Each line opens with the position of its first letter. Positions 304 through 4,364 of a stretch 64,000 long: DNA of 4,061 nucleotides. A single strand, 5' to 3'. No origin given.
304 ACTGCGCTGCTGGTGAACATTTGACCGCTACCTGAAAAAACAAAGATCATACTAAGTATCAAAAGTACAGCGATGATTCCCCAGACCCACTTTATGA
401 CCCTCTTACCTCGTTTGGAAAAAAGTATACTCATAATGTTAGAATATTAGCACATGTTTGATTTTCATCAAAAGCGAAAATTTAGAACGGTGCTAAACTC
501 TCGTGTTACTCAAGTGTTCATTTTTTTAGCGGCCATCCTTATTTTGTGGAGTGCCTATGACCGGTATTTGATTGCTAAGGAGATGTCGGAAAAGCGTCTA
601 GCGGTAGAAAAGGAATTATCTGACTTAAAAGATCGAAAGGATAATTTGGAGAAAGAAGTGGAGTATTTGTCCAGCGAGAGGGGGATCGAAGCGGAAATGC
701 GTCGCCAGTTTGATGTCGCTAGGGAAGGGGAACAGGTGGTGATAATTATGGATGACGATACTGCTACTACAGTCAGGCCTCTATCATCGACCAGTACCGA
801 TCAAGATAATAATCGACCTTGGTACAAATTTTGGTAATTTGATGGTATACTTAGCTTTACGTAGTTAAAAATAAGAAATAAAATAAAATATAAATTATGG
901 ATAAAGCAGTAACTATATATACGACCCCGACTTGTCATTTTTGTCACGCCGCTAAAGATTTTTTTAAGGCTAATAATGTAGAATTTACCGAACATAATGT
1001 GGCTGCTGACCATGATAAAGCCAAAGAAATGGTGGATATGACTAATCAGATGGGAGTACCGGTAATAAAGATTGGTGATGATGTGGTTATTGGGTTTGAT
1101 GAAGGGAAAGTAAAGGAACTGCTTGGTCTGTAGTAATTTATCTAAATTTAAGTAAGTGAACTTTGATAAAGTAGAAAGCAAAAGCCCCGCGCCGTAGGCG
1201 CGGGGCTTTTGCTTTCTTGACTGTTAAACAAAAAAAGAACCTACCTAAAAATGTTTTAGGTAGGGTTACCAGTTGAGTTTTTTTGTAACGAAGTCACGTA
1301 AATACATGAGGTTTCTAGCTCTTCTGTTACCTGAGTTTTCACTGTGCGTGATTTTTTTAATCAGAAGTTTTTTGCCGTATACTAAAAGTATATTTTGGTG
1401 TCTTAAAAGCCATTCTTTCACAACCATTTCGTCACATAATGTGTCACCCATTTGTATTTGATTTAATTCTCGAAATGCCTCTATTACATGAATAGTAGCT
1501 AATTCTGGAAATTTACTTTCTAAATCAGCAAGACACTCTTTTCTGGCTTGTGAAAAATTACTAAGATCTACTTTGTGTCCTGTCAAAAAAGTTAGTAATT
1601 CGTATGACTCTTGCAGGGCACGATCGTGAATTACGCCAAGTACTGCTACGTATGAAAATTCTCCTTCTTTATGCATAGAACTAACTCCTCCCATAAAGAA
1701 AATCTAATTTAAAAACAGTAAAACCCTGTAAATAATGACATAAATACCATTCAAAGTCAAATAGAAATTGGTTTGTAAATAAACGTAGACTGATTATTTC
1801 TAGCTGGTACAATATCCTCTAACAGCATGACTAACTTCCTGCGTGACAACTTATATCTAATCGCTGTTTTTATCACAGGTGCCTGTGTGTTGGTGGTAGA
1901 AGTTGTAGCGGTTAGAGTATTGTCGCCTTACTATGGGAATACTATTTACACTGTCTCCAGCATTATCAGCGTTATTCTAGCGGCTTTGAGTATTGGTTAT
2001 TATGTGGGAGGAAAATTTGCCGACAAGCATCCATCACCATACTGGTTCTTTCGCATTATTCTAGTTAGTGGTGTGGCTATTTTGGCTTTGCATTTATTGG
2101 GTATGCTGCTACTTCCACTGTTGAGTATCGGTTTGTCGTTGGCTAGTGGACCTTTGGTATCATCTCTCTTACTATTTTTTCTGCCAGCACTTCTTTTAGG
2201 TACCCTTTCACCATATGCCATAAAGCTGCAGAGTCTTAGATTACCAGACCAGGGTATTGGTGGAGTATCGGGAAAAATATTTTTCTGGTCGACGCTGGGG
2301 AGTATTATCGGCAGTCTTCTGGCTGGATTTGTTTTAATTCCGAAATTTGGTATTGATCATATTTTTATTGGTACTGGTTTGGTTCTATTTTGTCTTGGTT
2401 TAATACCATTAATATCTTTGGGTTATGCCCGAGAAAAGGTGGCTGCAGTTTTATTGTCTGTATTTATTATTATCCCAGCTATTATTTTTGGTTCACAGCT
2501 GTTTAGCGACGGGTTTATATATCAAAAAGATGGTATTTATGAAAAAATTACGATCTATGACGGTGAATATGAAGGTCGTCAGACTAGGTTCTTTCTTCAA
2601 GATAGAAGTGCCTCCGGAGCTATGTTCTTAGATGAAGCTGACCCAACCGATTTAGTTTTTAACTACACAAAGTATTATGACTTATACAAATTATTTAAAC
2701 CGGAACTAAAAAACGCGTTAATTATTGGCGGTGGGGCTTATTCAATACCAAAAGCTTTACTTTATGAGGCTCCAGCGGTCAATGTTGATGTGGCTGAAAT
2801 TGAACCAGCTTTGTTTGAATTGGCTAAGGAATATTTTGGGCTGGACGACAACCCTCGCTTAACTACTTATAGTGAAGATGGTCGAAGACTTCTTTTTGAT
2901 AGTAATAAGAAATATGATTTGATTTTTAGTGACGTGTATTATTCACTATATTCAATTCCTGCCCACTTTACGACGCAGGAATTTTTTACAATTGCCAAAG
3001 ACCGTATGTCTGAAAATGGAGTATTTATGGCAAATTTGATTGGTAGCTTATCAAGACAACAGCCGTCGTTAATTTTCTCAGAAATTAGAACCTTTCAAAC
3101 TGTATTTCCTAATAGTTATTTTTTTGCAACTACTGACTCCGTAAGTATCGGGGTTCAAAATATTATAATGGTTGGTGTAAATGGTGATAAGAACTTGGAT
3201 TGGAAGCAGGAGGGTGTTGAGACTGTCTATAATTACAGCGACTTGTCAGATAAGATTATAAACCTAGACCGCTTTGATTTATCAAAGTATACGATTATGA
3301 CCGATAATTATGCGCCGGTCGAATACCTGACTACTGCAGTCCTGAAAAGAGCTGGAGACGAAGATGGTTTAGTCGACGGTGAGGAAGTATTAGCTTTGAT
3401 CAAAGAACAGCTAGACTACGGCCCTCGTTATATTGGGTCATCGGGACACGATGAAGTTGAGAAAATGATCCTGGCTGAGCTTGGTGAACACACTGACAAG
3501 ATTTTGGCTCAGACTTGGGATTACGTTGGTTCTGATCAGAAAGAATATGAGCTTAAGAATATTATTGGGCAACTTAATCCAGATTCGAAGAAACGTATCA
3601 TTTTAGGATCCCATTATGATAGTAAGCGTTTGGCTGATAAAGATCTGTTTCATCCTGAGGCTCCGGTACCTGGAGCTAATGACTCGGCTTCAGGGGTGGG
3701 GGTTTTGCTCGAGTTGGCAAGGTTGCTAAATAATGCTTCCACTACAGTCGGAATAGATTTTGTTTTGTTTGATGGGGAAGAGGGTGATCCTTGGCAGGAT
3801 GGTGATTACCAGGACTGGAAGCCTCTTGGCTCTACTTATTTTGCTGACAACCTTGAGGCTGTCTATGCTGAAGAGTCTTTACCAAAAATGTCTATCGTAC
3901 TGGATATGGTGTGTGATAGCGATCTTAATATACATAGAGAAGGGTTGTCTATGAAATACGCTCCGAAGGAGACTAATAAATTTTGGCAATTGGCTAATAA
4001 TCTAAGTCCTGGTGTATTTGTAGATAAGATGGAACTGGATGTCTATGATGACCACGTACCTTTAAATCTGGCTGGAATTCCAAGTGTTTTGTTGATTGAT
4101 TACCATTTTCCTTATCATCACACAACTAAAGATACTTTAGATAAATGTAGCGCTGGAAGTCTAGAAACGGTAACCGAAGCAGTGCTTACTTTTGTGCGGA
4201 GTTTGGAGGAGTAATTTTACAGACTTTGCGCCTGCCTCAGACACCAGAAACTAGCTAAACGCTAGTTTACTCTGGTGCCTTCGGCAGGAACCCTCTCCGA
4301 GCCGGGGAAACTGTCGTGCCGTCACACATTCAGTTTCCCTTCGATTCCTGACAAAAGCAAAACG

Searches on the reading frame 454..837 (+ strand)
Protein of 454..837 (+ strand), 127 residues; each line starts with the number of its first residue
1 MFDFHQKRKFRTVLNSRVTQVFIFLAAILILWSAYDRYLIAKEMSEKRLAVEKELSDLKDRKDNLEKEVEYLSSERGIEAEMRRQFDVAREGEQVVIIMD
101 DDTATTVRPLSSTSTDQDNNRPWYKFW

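Call 58: search_protein_families(library=pfam, proteins=[window:454-837:+], max_evalue=0.001)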
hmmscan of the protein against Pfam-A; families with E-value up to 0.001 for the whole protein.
window:454-837:+ (127 aa): 1 family
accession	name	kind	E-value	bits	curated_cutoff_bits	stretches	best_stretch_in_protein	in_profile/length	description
PF04977.20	DivIC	-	1.2e-09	38.2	28.9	1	24-100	2-79/80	Septum formation initiator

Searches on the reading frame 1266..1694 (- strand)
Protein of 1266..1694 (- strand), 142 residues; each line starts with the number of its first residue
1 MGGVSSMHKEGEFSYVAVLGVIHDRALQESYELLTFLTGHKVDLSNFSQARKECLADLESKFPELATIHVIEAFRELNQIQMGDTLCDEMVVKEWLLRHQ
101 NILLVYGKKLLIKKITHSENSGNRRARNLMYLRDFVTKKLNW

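Call 58: search_protein_families(library=pfam, proteins=[window:1266-1694:-], max_evalue=0.001)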
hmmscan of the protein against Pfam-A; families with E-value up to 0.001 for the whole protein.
window:1266-1694:- (142 aa): 1 family
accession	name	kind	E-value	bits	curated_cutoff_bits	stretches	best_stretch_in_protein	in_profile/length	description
PF24875.1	DUF7736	-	0.00028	21.4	25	1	16-67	4-58/59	Domain of unknown function (DUF7736)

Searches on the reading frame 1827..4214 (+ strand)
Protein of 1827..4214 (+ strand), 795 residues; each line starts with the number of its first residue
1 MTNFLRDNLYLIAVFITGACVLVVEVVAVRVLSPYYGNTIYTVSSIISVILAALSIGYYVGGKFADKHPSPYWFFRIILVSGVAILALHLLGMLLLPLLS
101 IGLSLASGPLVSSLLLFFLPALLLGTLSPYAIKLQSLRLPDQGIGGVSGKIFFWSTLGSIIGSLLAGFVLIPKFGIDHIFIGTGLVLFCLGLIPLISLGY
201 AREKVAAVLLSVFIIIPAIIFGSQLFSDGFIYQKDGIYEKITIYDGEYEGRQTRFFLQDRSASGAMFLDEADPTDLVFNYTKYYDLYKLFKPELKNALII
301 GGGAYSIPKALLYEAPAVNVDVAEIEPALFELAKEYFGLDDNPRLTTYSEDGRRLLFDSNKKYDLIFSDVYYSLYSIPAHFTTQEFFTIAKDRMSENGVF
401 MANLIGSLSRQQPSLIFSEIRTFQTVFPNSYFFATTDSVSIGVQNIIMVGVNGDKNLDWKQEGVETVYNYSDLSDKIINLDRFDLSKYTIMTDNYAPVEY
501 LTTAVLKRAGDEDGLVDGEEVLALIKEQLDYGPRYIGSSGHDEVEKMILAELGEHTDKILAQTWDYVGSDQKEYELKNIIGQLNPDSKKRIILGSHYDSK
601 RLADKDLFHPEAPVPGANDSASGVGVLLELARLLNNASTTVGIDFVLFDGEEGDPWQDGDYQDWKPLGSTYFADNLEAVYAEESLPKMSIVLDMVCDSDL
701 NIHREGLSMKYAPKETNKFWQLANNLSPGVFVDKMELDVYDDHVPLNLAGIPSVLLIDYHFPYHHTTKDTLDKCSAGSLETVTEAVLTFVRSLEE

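Call 8: search_protein_families(library=pfam, proteins=[window:1827-4214:+], max_evalue=0.001)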
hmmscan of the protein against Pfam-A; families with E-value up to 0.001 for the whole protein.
window:1827-4214:+ (795 aa): 2 families
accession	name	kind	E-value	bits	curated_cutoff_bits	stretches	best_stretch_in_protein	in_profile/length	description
PF04389.22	Peptidase_M28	-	4.7e-28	98.7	21.3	1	578-790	1-193/193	Peptidase family M28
PF01564.23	Spermine_synth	-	1.6e-08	34.8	22.9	1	289-434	14-161/186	Spermine/spermidine synthase domain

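Call 31: find_encoding_contigs(protein=window:1827-4214:+, flank=10000, max_places=3)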
Protein window:1827-4214:+ (795 aa): 1 contig read that carries it; 1 place shown.
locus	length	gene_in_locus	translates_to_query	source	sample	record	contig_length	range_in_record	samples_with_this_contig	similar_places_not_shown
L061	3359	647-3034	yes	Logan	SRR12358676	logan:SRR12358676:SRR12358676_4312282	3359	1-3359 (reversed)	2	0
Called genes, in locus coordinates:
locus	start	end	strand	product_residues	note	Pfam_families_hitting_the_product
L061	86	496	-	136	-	-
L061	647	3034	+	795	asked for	PF01564:Spermine_synth, PF04389:Peptidase_M28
